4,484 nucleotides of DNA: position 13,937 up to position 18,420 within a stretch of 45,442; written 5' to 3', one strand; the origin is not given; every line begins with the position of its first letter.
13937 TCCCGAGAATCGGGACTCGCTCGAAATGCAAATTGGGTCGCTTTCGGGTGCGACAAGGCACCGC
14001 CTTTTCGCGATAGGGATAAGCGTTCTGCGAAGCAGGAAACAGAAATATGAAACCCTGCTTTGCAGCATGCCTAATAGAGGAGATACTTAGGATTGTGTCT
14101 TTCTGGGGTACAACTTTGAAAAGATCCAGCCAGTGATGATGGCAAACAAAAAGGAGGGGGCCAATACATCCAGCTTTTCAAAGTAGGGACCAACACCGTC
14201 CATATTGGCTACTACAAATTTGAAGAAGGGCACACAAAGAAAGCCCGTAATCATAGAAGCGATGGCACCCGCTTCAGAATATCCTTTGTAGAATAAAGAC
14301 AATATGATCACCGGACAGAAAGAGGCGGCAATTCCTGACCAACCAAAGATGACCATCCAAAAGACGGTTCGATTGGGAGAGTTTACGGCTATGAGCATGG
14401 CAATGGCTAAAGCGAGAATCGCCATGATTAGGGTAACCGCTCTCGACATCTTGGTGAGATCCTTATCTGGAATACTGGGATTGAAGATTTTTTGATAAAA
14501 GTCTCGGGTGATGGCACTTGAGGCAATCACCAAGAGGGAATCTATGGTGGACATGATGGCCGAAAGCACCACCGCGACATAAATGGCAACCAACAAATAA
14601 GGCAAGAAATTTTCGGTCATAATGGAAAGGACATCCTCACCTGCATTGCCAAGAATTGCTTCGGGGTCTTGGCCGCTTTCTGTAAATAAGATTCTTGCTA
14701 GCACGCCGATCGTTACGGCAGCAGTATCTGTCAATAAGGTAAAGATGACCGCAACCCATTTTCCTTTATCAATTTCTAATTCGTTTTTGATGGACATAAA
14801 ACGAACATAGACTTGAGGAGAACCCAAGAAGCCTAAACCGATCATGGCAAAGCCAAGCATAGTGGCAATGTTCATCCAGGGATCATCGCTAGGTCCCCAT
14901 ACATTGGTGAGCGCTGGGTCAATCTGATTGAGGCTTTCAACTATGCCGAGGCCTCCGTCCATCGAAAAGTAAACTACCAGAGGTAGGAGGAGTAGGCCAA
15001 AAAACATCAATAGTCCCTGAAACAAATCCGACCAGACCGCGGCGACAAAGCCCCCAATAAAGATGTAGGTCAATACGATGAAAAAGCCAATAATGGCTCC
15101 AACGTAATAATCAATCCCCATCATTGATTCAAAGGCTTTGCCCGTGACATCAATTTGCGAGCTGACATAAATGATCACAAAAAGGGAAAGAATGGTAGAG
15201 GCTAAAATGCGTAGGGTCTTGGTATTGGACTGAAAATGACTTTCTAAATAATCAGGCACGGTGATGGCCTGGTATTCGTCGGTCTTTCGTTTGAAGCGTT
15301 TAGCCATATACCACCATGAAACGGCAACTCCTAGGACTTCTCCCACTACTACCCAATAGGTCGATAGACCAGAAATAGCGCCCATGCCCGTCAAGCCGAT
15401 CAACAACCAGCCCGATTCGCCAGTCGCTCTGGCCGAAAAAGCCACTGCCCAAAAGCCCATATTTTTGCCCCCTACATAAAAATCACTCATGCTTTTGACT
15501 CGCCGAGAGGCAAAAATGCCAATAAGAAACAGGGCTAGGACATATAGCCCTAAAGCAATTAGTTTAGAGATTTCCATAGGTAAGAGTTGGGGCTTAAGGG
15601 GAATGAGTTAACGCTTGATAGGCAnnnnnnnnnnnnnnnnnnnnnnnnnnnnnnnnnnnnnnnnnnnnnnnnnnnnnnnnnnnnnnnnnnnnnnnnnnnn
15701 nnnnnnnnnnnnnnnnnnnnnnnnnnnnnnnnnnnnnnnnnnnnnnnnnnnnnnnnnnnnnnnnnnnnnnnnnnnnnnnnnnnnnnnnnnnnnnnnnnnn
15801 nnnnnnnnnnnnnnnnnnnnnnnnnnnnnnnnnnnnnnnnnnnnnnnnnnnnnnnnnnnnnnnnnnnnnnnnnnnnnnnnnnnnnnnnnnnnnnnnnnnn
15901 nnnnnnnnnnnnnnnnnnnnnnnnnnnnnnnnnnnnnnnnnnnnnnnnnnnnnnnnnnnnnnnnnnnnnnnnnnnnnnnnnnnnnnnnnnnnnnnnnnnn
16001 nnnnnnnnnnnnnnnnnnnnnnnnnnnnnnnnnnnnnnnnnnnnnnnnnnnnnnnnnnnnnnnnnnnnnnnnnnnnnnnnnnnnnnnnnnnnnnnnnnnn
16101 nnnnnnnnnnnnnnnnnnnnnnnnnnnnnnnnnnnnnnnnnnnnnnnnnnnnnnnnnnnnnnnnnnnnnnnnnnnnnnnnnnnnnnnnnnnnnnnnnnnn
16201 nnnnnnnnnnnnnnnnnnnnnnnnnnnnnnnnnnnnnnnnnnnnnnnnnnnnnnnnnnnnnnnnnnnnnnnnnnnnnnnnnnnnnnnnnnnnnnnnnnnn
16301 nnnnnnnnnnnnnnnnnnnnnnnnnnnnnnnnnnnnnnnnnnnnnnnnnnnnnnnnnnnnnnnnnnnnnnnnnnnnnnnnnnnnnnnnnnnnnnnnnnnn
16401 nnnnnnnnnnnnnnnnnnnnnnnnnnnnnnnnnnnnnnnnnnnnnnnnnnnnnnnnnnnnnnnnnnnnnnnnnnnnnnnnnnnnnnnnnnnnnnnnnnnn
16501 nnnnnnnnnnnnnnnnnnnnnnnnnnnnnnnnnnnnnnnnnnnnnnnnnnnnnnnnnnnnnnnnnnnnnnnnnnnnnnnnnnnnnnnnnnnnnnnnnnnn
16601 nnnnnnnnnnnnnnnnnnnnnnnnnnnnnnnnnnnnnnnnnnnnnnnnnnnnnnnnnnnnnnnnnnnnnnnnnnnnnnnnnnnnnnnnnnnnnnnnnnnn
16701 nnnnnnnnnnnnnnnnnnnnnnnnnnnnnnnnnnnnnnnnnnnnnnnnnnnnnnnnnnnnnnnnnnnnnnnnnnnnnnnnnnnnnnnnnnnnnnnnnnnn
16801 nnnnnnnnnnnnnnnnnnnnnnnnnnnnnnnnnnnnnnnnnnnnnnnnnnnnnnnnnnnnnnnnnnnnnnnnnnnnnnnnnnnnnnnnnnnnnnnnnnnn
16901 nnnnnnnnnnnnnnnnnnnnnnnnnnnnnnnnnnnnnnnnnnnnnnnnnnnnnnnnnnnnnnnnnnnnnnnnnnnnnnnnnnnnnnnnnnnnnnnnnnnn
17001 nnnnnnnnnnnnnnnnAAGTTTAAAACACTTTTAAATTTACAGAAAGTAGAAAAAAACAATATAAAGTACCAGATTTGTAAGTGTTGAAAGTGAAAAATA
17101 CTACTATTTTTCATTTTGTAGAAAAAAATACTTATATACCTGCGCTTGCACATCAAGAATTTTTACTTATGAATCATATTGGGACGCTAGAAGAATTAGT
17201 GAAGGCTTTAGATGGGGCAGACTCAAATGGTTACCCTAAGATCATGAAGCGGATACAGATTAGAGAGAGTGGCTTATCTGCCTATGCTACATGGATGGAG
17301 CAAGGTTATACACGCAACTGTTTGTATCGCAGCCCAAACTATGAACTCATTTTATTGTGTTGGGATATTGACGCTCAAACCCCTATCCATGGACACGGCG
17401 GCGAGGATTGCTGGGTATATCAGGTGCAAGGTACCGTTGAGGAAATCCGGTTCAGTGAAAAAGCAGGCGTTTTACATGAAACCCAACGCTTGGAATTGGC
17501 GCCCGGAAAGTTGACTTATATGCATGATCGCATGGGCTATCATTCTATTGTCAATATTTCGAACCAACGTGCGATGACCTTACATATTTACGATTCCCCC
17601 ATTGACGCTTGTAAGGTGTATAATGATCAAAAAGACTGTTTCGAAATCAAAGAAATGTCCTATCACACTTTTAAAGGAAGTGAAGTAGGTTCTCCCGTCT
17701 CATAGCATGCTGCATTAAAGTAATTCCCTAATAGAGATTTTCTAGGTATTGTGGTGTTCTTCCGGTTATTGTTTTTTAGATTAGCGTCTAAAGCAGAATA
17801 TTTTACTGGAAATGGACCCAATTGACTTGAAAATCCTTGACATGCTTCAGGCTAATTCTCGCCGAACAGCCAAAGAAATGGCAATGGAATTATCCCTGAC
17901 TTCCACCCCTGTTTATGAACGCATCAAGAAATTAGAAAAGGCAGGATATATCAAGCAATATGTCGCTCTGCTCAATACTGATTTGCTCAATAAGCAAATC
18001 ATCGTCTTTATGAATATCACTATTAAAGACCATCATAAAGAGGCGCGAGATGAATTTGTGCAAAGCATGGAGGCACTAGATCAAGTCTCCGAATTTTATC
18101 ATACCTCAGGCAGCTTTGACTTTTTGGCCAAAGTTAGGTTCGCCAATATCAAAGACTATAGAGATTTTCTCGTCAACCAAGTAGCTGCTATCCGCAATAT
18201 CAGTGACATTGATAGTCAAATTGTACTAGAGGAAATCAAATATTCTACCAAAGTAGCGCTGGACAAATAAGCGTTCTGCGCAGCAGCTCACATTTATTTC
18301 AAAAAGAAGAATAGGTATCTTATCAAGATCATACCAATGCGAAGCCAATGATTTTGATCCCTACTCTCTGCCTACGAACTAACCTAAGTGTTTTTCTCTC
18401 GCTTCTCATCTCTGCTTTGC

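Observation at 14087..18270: Compact cysteine-to-hypotaurine/taurine locus: CDO, CSAD, Na+/solute symporter and Lrp regulator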

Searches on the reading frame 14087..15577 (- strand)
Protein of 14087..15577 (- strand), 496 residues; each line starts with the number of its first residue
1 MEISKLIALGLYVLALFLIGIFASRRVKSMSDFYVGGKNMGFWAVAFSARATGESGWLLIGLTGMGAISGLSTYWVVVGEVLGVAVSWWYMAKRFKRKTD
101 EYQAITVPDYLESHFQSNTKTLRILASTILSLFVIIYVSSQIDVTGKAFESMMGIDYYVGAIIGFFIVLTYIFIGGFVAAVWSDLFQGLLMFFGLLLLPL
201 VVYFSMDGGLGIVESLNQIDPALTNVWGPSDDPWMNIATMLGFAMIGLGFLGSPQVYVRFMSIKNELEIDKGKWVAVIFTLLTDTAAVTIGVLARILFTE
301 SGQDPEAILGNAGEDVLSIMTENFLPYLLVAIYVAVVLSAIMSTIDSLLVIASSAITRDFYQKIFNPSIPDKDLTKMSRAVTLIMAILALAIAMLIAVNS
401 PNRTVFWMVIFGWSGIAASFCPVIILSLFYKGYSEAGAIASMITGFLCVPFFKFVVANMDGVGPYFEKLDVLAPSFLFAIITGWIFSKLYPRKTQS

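Call 3: search_protein_families(library=pfam, proteins=[window:14087-15577:-])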
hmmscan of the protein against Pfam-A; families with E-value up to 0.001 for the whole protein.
window:14087-15577:- (496 aa): 1 family
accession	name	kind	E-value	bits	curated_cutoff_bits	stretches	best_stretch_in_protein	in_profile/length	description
PF00474.23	SSF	-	2.9e-75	254.1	22.8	1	33-445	1-406/406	Sodium:solute symporter family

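Call 4: search_protein_families(library=ncbifam, proteins=[window:14087-15577:-])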
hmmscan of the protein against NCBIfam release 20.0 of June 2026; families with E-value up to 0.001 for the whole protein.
window:14087-15577:- (496 aa): 10 families
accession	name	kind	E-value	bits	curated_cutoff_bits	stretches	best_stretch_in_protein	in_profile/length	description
TIGR02121.1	Na_Pro_sym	equivalog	2.5e-100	336.5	515.5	1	6-494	4-473/488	sodium/proline symporter PutP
NF011948.0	PRK15419.1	equivalog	5.2e-70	236.7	955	1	5-488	7-471/502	sodium/proline symporter PutP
TIGR00813.1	sss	superfamily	2.9e-69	234.1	184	1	33-445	1-411/411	sodium/solute symporter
TIGR02119.1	panF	equivalog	3.4e-54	184.6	328.05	1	6-460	4-445/471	sodium/pantothenate symporter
TIGR03648.1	Na_symport_lg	subfamily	4.2e-32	111.3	320.75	2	324-453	357-481/547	VC_2705 family sodium/solute symporter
NF007790.0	PRK10484.1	equivalog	1.9e-30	106.2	401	1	5-494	5-487/527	solute:sodium symporter family transporter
NF006903.2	PRK09395.1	subfamily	2.6e-24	85.5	750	1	6-448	38-474/552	cation/acetate symporter ActP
NF009135.0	PRK12488.1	subfamily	6.4e-24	84.4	850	1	7-449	36-472/549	cation/acetate symporter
NF058657.1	MncbAcdTpMctC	equivalog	1.6e-21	76.4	670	1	10-449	13-449/527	monocarboxylic acid transporter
TIGR02711.1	symport_actP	equivalog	2.1e-20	73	1099.25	1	3-446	32-469/549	cation/acetate symporter ActP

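Call 48: search_solved_structures(query=window:14087-15577:-, max_evalue=0.00001)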
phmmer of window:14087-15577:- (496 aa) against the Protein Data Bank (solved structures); distinct sequences matched with E-value up to 0.00001: 15.
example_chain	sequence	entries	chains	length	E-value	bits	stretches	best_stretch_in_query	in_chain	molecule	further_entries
2xq2_A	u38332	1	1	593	2.6e-21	79.4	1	6-460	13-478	SODIUM/GLUCOSE COTRANSPORTER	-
5nv9_A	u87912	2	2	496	5.3e-20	75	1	11-449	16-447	Putative sodium:solute symporter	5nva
7sl8_A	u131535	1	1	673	3e-18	69.2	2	3-215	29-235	Sodium/glucose cotransporter 1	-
7sla_A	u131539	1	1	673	3.1e-18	69.2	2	3-215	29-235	Sodium/glucose cotransporter 1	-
3dh4_A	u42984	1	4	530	4.3e-18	68.7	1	35-460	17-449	Sodium/glucose cotransporter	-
9rws_A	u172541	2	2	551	1.8e-16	63.4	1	12-445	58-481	Solute carrier family 5 (High affinity choline transporter), member 7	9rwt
2xq2_B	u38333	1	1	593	2.6e-16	62.9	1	40-460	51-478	SODIUM/GLUCOSE COTRANSPORTER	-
7wmv_A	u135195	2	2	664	1.2e-15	60.6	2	3-215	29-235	Sodium/glucose cotransporter 1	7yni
7vsi_A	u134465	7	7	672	2.8e-13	52.8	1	6-215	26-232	Sodium/glucose cotransporter 2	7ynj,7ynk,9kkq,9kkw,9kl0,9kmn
8hb0_A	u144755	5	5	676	2.9e-13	52.8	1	6-215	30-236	Sodium/glucose cotransporter 2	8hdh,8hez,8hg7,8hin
8j74_A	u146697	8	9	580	4.7e-10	42.2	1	3-447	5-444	High affinity choline transporter 1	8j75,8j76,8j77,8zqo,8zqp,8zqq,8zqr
9bfi_A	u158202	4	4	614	5.7e-10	42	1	3-447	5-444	High affinity choline transporter 1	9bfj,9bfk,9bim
26va_A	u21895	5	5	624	9.4e-09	37.9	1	14-452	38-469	Sodium-dependent multivitamin transporter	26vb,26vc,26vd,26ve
7uuy_A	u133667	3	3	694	8.5e-07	31.5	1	25-397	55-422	Sodium/iodide cotransporter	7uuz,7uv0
9zfl_A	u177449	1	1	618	2.6e-06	29.9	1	25-397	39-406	Sodium/iodide cotransporter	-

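Call 79: find_related_loci(query=window:14087-15577:-, collection=metagenome_contigs, flank=4000)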
Query window:14087-15577:- (496 aa) in metagenome_contigs; peptide patterns used: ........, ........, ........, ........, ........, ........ (x = any residue, [..] = any of these).
505 stretches matched a pattern; 435 encode a relative of the query (tblastn E <= 1e-3); the best 80 are kept; 80 distinct loci.
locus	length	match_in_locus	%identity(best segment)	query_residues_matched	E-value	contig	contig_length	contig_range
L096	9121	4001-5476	90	1-492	0e+0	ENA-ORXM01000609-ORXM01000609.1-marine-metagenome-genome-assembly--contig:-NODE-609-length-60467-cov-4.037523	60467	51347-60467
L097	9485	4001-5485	89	1-495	0e+0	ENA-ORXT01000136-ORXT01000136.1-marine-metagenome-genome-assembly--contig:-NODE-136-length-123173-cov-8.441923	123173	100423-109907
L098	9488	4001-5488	86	1-496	0e+0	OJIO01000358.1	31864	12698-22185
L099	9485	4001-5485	88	1-495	0e+0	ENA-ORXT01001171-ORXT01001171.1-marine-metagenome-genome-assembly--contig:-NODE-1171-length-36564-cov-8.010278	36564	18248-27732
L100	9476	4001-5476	88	1-492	0e+0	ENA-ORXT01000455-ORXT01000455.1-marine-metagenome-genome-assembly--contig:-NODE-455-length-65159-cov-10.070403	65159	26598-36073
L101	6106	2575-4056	89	1-494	0e+0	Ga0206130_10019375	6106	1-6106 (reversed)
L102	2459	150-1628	88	1-493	0e+0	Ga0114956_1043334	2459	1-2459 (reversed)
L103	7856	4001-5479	87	1-493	0e+0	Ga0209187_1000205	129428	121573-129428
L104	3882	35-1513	87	1-493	0e+0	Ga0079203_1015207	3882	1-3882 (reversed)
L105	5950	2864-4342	82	1-493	0e+0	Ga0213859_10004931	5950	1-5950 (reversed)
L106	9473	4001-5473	83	1-491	0e+0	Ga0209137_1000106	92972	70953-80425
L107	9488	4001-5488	79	1-496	0e+0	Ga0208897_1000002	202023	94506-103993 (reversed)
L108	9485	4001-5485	82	1-495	0e+0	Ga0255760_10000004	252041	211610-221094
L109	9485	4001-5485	82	1-495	0e+0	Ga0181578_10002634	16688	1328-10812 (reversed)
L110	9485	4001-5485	77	1-495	0e+0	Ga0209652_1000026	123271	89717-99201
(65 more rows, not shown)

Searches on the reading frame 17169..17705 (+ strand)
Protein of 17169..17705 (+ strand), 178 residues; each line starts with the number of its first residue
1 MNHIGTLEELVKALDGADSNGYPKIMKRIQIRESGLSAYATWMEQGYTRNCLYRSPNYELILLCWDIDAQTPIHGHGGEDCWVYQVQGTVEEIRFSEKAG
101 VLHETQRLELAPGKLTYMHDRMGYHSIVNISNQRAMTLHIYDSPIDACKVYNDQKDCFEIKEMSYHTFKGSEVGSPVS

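Call 3: search_protein_families(library=pfam, proteins=[window:17169-17705:+])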
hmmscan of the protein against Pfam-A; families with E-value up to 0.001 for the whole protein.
window:17169-17705:+ (178 aa): 1 family
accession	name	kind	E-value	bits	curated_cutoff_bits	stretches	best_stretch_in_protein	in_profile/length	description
PF05995.18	CDO_I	-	1.3e-16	61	23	1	8-153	20-169/170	Cysteine dioxygenase type I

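Call 4: search_protein_families(library=ncbifam, proteins=[window:17169-17705:+])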
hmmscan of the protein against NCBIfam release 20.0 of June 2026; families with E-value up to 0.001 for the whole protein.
window:17169-17705:+ (178 aa): 0 families

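Call 6: search_solved_structures(query=window:17169-17705:+, show_alignments=4, max_evalue=1)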
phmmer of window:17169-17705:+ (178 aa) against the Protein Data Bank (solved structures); distinct sequences matched with E-value up to 1: 27.
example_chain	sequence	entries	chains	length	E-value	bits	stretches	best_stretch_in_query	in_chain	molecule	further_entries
6bgf_A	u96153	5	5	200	1.5e-15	60.4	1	25-168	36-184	Cysteine dioxygenase type 1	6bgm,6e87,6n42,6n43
8vl9_D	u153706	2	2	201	1.5e-15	60.4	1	25-168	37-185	Cysteine dioxygenase type 1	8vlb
2ic1_A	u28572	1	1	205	1.6e-15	60.3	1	25-168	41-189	Cysteine dioxygenase type 1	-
6u4s_A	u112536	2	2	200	5.6e-15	58.6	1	25-167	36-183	Cysteine dioxygenase type 1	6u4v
2atf_A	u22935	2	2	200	6.3e-15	58.4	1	28-167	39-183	Cysteine dioxygenase type I | Cysteine dioxygenase type 1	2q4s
2b5h_A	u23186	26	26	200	6.3e-15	58.4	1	28-167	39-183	Cysteine dioxygenase type I | Cysteine dioxygenase type 1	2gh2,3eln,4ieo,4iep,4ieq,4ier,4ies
4yni_A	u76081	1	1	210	7.3e-15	58.2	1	28-167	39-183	Cysteine dioxygenase type 1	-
6bpr_A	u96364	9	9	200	2.2e-14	56.6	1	25-168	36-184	Cysteine dioxygenase type 1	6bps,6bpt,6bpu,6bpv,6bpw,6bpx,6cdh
4xet_A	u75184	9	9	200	2.3e-14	56.6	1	28-167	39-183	Cysteine dioxygenase type 1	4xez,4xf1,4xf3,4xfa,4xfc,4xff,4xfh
4ubh_A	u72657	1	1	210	2.7e-14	56.3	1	28-167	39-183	Cysteine dioxygenase type 1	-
6u1m_A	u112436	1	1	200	3.2e-14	56.1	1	28-167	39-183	Cysteine dioxygenase type 1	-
5ezw_A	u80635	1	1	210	3.7e-14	55.9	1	28-167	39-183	Cysteine dioxygenase type 1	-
4ysf_A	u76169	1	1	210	7e-14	55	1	28-167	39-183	Cysteine dioxygenase type 1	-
5efu_A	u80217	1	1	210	9.7e-14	54.5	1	28-167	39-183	Cysteine dioxygenase type 1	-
4pix_A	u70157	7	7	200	1.1e-13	54.3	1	28-167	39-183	Cysteine dioxygenase type 1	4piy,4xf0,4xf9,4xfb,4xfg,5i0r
6xb9_A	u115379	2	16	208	0.17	14.6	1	57-149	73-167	Cysteine dioxygenase type I protein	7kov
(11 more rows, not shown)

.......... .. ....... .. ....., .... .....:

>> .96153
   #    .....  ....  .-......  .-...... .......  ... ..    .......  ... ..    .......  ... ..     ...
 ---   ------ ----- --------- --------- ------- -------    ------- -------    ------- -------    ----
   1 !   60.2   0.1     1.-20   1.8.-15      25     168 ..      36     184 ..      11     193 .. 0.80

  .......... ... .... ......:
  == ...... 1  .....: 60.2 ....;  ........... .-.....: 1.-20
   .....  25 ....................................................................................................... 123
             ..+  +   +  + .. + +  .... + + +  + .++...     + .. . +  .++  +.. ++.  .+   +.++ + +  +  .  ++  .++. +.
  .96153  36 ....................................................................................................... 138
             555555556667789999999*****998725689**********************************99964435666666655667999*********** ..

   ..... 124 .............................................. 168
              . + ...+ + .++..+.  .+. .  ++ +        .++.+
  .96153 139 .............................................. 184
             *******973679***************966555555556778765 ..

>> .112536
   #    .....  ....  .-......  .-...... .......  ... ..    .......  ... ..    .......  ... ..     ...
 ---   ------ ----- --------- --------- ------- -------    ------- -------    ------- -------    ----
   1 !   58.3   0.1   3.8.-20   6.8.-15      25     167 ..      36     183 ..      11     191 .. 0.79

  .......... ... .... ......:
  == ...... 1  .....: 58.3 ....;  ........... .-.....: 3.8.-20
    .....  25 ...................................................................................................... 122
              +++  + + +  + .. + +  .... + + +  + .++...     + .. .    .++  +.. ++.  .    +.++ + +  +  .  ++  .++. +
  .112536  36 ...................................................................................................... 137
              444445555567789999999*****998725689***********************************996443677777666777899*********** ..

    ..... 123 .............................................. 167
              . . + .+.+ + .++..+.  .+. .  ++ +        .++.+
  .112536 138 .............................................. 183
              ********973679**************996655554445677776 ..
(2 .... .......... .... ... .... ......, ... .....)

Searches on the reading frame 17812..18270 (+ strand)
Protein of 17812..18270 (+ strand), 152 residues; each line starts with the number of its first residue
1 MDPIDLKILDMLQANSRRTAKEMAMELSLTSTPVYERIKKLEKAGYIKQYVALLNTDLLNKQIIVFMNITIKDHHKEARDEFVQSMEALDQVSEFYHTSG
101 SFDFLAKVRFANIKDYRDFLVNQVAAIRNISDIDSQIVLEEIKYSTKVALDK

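Call 3: search_protein_families(library=pfam, proteins=[window:17812-18270:+])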
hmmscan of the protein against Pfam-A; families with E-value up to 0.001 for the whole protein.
window:17812-18270:+ (152 aa): 7 families
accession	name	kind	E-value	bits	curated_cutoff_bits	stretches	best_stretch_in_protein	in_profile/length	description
PF01037.27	AsnC_trans_reg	-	3.4e-18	65.8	25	1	68-141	2-73/73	Lrp/AsnC ligand binding domain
PF13412.12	HTH_24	-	4.6e-14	52.2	21.9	1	1-48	1-48/48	Winged helix-turn-helix DNA-binding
PF13404.12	HTH_AsnC-type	-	1.2e-12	47.9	27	1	1-42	1-42/42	AsnC-type helix-turn-helix domain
PF13601.12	HTH_34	-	1.4e-05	25.6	27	1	5-52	2-49/80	Winged helix DNA-binding domain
PF08279.18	HTH_11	-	1.7e-05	25.1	25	1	6-46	3-44/55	HTH domain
PF12840.13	HTH_20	-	0.00018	21.9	27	1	2-45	3-46/51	Helix-turn-helix domain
PF01047.28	MarR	-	0.0007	19.9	24.6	0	6-48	6-48/59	MarR family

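Call 4: search_protein_families(library=ncbifam, proteins=[window:17812-18270:+])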
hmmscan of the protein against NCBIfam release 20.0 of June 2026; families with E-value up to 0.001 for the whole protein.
window:17812-18270:+ (152 aa): 9 families
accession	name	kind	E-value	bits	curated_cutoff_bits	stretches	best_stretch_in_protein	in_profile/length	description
NF008370.0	PRK11169.1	equivalog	1.5e-32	112.5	233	1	1-151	12-162/164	leucine-responsive transcriptional regulator Lrp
NF008384.0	PRK11179.1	equivalog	5.1e-17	62.1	227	1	1-140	7-144/153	transcriptional regulator AsnC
NF053758.1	ChrTpTrnRegChrS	equivalog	1.1e-16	61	250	1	1-143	12-151/158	chromate efflux transcriptional regulator ChrS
NF040947.1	trans_reg_LysM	equivalog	2.1e-16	59.9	180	1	1-141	1-135/136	HTH-type transcriptional regulator LysM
NF040820.1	trans_reg_LrpA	equivalog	1.7e-14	53.9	250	1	3-143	4-141/141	HTH-type transcriptional regulator LrpA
NF041396.1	TranRegLrp_Halo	equivalog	7.9e-12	45.3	190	1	3-150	5-148/149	HTH-type transcriptional regulator Lrp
NF041395.1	TranRegLrpA1_Halo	equivalog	8.4e-10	38.8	250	1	7-143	9-142/142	HTH-type transcriptional regulator LrpA1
NF040708.3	Siroheme_Dcarb_AhbA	equivalog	0.00052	19.8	140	1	17-150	16-142/144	siroheme decarboxylase subunit alpha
TIGR01884.1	cas_HTH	subfamily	0.00093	18.6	60.2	0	6-50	145-189/202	CRISPR-associated CARF protein Csa3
